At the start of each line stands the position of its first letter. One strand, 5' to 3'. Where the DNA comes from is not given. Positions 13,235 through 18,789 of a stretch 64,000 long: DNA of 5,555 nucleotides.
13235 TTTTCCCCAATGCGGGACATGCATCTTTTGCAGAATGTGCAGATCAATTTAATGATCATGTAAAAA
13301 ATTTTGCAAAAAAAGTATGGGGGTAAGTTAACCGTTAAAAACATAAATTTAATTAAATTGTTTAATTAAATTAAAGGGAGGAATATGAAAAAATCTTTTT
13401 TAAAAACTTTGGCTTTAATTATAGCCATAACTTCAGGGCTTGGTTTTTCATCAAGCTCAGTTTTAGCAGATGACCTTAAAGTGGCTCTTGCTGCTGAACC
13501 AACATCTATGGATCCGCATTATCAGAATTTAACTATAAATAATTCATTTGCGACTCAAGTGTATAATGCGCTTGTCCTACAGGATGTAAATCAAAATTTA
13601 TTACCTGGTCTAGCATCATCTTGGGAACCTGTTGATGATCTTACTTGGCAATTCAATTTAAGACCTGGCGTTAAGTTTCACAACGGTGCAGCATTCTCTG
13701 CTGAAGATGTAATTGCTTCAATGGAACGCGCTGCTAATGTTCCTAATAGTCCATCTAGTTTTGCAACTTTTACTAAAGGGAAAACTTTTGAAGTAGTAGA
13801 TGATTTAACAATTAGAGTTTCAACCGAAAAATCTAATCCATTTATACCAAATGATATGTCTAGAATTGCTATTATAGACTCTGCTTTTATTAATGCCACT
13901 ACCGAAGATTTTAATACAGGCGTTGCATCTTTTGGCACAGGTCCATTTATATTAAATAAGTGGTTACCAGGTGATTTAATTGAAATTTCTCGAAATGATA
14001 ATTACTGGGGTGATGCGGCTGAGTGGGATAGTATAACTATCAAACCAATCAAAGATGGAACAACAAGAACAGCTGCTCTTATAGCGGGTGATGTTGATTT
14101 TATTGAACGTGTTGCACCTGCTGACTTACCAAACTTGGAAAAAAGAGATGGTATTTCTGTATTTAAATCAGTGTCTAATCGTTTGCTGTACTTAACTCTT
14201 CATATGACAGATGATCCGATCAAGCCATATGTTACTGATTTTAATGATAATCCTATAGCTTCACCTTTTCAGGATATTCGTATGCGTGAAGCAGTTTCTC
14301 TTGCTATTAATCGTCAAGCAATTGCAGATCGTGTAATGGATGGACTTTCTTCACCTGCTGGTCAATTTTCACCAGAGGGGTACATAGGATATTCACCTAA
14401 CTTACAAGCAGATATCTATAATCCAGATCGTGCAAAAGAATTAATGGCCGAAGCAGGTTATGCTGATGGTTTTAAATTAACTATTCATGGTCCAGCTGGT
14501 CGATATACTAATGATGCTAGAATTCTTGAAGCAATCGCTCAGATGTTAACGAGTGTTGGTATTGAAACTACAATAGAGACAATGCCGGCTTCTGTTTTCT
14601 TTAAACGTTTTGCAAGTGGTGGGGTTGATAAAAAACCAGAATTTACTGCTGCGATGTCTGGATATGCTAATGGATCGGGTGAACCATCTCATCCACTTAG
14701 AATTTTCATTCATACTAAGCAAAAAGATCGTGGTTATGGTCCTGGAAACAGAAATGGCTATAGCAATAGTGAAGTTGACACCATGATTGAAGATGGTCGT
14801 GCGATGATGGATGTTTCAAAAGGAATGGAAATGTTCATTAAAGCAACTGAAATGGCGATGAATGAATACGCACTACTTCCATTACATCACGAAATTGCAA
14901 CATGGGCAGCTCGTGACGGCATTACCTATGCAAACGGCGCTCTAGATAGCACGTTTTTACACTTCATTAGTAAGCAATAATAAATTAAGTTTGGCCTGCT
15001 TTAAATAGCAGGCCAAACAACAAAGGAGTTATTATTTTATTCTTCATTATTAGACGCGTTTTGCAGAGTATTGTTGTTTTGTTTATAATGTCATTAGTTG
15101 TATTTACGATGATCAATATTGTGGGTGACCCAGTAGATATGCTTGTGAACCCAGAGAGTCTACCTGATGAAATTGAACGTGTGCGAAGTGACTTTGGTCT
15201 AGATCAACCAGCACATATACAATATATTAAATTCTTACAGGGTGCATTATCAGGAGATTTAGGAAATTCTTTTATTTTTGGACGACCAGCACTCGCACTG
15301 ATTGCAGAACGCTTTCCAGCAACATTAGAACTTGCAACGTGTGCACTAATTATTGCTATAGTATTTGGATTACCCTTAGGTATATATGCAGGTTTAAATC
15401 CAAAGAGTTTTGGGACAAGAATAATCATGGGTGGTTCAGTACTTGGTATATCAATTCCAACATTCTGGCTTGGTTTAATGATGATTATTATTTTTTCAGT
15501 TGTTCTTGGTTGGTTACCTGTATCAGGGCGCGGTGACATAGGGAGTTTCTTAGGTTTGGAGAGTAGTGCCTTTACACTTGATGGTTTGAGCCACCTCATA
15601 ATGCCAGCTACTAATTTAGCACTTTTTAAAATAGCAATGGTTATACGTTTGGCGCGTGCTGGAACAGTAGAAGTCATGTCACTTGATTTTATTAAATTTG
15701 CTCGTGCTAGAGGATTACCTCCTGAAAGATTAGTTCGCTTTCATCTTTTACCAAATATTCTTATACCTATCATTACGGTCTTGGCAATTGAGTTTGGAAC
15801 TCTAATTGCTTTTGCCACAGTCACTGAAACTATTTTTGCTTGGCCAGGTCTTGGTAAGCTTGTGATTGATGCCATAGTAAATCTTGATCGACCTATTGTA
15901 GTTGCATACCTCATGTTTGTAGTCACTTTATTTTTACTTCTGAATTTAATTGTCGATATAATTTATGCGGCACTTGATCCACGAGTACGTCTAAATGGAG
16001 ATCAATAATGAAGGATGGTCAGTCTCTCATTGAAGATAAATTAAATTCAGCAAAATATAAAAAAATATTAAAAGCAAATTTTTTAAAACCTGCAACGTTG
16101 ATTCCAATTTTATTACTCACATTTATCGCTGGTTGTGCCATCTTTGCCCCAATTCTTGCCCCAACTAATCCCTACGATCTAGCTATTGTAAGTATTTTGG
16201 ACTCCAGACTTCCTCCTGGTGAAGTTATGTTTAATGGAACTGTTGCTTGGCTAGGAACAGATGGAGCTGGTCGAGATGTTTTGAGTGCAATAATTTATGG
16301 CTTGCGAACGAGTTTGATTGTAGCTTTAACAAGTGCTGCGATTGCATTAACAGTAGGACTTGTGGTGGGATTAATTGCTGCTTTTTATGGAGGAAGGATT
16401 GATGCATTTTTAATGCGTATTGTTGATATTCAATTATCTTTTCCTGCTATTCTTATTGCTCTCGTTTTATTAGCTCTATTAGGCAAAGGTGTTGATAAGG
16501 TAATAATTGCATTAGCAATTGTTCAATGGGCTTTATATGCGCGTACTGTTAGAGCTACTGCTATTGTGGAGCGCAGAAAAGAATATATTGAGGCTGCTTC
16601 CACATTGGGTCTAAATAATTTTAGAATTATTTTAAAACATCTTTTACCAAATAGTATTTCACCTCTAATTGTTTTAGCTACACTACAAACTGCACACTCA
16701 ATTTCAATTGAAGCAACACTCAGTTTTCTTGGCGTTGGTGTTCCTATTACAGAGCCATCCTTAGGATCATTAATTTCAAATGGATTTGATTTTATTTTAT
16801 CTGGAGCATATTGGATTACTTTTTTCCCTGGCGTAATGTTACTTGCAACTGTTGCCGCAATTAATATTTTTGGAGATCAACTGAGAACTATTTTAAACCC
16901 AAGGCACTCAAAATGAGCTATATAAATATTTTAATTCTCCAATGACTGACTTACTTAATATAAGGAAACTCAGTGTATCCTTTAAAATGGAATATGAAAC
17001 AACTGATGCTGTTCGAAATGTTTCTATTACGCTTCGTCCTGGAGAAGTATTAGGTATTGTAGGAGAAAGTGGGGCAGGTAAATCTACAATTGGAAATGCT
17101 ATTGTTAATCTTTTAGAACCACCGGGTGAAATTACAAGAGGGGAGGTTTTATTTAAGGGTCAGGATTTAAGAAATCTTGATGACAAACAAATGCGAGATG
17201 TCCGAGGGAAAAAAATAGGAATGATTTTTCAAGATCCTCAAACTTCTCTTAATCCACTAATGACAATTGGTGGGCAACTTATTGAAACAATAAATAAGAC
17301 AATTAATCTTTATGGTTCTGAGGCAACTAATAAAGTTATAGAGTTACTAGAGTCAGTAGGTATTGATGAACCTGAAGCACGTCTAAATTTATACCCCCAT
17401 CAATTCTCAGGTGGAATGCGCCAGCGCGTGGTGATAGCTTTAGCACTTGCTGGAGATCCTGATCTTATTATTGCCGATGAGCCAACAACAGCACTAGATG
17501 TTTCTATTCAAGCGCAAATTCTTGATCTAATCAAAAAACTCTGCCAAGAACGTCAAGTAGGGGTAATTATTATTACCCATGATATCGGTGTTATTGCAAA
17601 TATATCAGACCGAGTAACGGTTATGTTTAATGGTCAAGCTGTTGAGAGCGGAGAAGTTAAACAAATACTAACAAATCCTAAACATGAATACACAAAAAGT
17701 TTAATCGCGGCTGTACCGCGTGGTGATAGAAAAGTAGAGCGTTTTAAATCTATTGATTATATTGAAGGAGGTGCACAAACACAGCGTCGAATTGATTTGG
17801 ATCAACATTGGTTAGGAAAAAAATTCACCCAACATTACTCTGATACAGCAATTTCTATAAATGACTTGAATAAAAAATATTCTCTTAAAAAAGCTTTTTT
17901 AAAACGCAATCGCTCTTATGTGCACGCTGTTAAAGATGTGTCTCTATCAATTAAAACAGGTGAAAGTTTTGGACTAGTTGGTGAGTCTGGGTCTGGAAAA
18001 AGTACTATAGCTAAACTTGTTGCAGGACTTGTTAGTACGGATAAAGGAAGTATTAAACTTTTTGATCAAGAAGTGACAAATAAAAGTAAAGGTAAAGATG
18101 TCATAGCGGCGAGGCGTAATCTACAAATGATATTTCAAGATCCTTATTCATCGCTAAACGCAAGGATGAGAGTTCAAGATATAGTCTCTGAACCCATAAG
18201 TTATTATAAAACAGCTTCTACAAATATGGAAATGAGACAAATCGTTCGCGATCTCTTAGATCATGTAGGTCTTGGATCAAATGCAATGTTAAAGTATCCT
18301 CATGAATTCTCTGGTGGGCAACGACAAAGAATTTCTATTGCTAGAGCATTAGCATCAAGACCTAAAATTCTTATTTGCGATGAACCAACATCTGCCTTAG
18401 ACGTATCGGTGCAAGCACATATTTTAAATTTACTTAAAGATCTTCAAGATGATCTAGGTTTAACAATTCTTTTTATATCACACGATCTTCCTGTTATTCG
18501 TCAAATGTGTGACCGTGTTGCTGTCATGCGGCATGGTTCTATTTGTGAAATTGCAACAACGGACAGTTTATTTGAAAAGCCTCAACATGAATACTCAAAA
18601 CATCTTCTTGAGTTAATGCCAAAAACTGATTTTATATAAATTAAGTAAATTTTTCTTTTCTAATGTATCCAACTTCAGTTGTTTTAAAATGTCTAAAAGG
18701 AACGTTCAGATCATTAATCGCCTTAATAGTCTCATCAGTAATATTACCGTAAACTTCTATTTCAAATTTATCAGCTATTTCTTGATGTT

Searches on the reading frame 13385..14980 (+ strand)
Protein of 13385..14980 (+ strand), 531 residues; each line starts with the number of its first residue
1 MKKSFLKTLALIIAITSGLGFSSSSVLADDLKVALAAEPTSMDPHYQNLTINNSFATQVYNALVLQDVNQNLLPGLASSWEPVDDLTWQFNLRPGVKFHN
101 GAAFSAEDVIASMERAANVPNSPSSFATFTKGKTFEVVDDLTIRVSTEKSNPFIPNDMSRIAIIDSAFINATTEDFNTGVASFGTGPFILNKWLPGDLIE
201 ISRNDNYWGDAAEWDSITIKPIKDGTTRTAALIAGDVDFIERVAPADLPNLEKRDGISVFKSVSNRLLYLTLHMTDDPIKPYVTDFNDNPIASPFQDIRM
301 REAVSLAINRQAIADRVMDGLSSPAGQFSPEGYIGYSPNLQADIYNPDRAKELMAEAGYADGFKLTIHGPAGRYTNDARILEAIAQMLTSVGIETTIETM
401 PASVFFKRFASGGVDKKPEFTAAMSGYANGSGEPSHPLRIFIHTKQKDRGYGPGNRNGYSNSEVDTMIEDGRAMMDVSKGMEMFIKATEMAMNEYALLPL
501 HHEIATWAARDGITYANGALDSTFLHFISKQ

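Call 44: search_protein_families(library=ncbifam, proteins=[window:13385-14980:+], max_evalue=1e-10)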
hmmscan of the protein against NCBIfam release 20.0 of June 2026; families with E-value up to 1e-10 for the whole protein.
window:13385-14980:+ (531 aa): 11 families
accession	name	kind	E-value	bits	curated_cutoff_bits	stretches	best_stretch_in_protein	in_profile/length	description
NF011942.0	PRK15413.1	equivalog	1.4e-51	175.7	594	1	7-503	7-483/512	glutathione ABC transporter substrate-binding protein GsiB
NF045468.1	Opp5A_nikA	equivalog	1e-42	146.2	600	1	29-361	18-320/488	nickel ABC transporter substrate-binding protein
TIGR02294.1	nickel_nikA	equivalog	4.4e-36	124.5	393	1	30-363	7-331/501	nickel ABC transporter substrate-binding protein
NF045467.1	Opp4A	equivalog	9.9e-36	123.1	650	1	31-510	37-535/556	oligopeptide ABC transporter substrate-binding protein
NF043070.1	DppA_dipep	equivalog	1.6e-32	112.8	1005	1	23-496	23-499/535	dipeptide ABC transporter periplasmic-binding protein DppA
NF047575.1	opine_bind_CntA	exception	4.8e-28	98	800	1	27-361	35-362/535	staphylopine-dependent metal ABC transporter substrate-binding lipoprotein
NF011684.0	PRK15104.1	equivalog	1.5e-26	93.2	947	1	35-504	45-512/543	oligopeptide ABC transporter substrate-binding protein OppA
NF011689.0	PRK15109.1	equivalog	2e-23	82.9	560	1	182-511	212-518/547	ABC transporter substrate-binding protein SapA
TIGR04028.1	SBP_KPN_01854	hypoth_equivalog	1.7e-19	69.7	468.5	1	52-399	23-381/509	TIGR04028 family ABC transporter substrate-binding protein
NF007287.0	PRK09755.1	equivalog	2.6e-13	49.7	1098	1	37-368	41-380/535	ABC transporter substrate-binding protein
NF010149.0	PRK13626.1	equivalog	2e-12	46.6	476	1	55-223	146-305/552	HTH-type transcriptional regulator SgrR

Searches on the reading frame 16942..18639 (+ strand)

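Call 44: search_protein_families(library=ncbifam, proteins=[window:16942-18639:+], max_evalue=1e-10)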
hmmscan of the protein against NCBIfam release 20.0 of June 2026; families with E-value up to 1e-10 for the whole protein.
window:16942-18639:+ (565 aa): 189 families (the best 25 are shown)
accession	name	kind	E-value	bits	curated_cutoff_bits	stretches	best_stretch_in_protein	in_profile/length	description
NF007613.0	PRK10261.1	equivalog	6.5e-164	546.7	1077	1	2-562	10-570/623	glutathione ABC transporter ATP-binding protein GsiA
NF011713.0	PRK15134.1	equivalog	4.1e-158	527.3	834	2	3-263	4-265/529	microcin C ABC transporter ATP-binding protein YejF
NF011659.0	PRK15079.1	equivalog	4.5e-158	525.3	540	2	303-562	11-271/334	murein tripeptide/oligopeptide ABC transporter ATP binding protein OppF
NF043079.1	MMSYN1_0167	equivalog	2.6e-152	508.5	740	3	80-271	296-487/561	oligopeptide ABC transporter ATP-binding protein OppD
NF008453.0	PRK11308.1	subfamily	3.9e-147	489.8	408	2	299-561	8-267/334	dipeptide ABC transporter ATP-binding protein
NF007010.1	PRK09473.1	subfamily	9.6e-146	484.5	575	2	4-271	1-267/318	oligopeptide ABC transporter ATP-binding protein OppD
NF043078.1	MMSYN1_0168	equivalog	1.9e-139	466.2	800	4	432-561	470-599/649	oligopeptide ABC transporter ATP-binding protein OppF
TIGR02770.1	nickel_nikD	equivalog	3.3e-134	445.4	318.7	2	24-257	2-228/230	nickel import ATP-binding protein NikD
NF008246.0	PRK11022.1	equivalog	1e-132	442.2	541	2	4-274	3-273/326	dipeptide ABC transporter ATP-binding protein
TIGR02769.1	nickel_nikE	equivalog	5.8e-127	422.7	332.55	2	304-556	3-250/265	nickel import ATP-binding protein NikE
NF043071.1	DppF_dipep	equivalog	2.4e-126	421.6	660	2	302-561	12-268/331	dipeptide ABC transporter ATP-binding subunit DppF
NF047576.1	opine_ATP_CntF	equivalog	1.4e-125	417.9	385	2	4-257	2-252/264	staphylopine uptake ABC transporter ATP-binding protein CntF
NF047578.1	opine_ATP_CntD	equivalog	7.2e-124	412.3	380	2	4-257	2-252/266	staphylopine uptake ABC transporter ATP-binding protein CntD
NF007739.0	PRK10419.1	subfamily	1.4e-115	385.4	354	2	304-542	4-238/268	nickel ABC transporter ATP-binding protein NikE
NF011674.0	PRK15093.1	equivalog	2.8e-105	352.1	627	2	4-266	3-270/330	putrescine export ABC transporter ATP-binding protein SapD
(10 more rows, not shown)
